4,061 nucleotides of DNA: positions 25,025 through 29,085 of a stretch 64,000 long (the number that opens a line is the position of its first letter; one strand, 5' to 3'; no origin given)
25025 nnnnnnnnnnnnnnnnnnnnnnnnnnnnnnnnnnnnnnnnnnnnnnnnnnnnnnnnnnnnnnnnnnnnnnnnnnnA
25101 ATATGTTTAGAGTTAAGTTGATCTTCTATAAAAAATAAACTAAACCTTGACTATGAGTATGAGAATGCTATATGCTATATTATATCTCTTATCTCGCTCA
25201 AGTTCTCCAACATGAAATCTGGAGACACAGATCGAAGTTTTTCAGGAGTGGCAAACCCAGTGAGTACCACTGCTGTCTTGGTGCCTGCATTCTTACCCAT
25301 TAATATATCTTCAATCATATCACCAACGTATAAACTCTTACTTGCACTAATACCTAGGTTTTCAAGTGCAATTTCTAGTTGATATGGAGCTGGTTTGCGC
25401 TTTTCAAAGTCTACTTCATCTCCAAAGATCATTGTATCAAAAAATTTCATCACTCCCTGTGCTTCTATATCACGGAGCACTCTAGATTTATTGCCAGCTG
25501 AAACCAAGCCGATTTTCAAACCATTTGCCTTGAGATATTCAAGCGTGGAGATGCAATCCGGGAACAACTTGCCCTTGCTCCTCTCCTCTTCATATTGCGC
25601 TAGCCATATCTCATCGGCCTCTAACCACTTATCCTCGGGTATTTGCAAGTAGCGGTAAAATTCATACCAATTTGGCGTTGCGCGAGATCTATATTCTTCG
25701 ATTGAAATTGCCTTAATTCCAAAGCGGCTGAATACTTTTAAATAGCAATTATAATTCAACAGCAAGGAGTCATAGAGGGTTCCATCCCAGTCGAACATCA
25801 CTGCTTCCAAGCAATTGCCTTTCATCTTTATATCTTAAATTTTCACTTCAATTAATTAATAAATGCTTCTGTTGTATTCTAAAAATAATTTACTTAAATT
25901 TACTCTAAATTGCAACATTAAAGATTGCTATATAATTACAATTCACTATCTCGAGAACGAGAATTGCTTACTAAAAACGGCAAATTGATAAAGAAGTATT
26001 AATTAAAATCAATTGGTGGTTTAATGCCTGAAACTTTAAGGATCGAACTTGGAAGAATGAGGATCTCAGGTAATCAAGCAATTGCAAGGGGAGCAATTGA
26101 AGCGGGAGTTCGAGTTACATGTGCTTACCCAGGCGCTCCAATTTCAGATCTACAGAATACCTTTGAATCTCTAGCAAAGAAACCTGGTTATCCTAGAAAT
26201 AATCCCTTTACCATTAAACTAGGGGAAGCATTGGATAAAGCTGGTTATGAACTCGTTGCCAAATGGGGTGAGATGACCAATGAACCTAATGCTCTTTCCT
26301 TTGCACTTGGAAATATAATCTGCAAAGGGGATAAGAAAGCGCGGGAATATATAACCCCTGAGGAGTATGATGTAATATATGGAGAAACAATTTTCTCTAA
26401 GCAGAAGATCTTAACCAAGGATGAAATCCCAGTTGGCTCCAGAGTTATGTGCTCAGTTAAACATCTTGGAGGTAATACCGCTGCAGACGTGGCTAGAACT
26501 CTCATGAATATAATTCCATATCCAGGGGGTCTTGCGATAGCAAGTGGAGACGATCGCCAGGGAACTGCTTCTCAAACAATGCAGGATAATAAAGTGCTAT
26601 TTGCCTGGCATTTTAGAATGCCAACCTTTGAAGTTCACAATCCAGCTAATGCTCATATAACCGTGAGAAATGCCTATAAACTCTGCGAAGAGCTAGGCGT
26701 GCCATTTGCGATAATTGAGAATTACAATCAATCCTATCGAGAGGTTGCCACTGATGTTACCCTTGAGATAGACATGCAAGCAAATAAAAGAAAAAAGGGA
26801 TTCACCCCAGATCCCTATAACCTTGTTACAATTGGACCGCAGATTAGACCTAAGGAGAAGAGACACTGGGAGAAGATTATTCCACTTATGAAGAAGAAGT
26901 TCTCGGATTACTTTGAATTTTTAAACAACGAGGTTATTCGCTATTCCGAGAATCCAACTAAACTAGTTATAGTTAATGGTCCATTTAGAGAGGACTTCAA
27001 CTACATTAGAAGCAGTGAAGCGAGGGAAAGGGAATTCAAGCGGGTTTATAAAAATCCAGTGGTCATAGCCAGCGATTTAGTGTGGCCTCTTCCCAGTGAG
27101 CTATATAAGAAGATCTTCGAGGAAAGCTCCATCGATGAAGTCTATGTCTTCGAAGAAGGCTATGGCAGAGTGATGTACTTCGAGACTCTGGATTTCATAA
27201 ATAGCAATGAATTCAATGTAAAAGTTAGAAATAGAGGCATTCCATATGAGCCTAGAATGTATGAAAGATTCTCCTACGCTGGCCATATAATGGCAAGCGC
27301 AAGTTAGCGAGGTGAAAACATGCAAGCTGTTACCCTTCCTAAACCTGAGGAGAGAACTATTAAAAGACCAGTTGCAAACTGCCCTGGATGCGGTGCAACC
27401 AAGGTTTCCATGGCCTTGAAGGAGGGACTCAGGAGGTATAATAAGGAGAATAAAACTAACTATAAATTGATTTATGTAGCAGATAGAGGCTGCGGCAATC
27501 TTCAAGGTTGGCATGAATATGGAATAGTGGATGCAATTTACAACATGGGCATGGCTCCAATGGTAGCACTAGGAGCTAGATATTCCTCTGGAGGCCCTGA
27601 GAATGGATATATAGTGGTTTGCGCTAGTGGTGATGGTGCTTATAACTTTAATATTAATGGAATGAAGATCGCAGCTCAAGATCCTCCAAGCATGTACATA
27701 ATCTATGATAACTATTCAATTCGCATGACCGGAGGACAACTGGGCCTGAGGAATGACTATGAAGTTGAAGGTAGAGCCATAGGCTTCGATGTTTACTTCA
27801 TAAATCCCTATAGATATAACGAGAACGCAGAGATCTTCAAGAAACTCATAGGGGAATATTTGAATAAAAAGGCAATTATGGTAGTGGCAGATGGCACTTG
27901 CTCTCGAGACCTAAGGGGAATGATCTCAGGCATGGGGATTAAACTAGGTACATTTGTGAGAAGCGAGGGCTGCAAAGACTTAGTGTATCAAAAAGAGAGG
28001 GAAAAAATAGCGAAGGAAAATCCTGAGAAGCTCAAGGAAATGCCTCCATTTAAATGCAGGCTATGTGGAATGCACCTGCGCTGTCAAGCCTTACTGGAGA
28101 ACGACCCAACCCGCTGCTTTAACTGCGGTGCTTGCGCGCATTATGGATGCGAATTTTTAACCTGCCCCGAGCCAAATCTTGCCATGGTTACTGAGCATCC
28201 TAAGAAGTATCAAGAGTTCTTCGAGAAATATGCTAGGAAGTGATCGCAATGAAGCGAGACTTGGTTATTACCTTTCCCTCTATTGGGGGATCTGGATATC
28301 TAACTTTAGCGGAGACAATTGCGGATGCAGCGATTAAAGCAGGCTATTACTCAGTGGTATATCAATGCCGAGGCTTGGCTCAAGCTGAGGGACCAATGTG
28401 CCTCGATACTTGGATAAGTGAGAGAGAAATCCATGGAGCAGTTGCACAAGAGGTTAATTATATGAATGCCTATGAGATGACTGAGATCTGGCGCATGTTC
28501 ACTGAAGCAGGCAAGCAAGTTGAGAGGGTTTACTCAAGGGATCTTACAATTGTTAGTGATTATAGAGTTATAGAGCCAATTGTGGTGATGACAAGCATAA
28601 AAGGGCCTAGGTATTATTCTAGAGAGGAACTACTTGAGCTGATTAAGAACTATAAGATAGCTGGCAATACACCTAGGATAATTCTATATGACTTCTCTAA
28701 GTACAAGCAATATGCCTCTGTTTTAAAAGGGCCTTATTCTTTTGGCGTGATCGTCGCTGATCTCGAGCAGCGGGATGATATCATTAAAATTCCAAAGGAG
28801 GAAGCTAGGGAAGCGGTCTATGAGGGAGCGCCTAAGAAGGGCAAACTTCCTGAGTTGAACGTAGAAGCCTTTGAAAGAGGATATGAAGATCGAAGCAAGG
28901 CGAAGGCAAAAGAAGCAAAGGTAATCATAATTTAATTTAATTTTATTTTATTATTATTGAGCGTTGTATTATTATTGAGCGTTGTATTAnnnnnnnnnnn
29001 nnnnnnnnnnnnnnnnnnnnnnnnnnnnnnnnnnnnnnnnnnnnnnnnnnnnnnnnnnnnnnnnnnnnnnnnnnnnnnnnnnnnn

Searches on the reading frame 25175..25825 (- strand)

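Call 22: search_protein_families(library=pfam, proteins=[window:25175-25825:-], max_evalue=0.0001)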
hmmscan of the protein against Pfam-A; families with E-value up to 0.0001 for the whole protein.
window:25175-25825:- (216 aa): 4 families
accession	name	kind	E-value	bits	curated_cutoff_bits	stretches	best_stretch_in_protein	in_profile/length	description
PF13419.12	HAD_2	-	2.8e-33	116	23.8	1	9-187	1-178/178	Haloacid dehalogenase-like hydrolase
PF00702.32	Hydrolase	-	9.6e-25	88.5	26.4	1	7-181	2-191/191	haloacid dehalogenase-like hydrolase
PF13242.12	Hydrolase_like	-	1.1e-14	54.5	22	1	143-211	3-74/75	HAD-hyrolase-like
PF12710.13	HAD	-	2.7e-05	25.1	27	1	9-177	1-188/189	haloacid dehalogenase-like hydrolase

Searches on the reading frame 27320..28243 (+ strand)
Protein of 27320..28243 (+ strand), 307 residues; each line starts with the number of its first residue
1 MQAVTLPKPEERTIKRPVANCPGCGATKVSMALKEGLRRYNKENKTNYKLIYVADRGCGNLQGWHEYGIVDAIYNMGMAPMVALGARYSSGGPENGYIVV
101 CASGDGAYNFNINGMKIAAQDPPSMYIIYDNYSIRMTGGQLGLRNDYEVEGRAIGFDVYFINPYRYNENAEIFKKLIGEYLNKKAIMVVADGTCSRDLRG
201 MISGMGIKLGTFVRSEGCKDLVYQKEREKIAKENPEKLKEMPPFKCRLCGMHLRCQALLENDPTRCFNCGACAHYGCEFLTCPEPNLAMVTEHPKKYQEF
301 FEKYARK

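Call 22: search_protein_families(library=pfam, proteins=[window:27320-28243:+], max_evalue=0.0001)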
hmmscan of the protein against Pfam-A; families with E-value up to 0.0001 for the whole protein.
window:27320-28243:+ (307 aa): 1 family
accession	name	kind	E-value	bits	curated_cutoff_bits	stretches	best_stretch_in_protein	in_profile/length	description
PF02775.26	TPP_enzyme_C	-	9.2e-09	35.7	21.9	1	73-146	27-93/151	Thiamine pyrophosphate enzyme, C-terminal TPP binding domain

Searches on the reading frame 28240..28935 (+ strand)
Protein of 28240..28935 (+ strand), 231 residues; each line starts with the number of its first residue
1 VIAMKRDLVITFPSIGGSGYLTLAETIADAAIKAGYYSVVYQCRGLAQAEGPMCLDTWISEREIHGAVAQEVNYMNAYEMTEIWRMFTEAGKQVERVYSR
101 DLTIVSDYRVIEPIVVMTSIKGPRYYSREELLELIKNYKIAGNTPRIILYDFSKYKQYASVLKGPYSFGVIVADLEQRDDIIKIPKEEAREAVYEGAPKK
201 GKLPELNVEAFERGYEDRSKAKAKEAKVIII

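Call 22: search_protein_families(library=pfam, proteins=[window:28240-28935:+], max_evalue=0.0001)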
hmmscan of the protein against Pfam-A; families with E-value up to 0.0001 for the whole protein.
window:28240-28935:+ (231 aa): 1 family
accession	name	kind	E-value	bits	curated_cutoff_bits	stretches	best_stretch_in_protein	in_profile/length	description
PF01558.24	POR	-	1.6e-11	45.1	27.4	1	16-88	1-74/173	Pyruvate ferredoxin/flavodoxin oxidoreductase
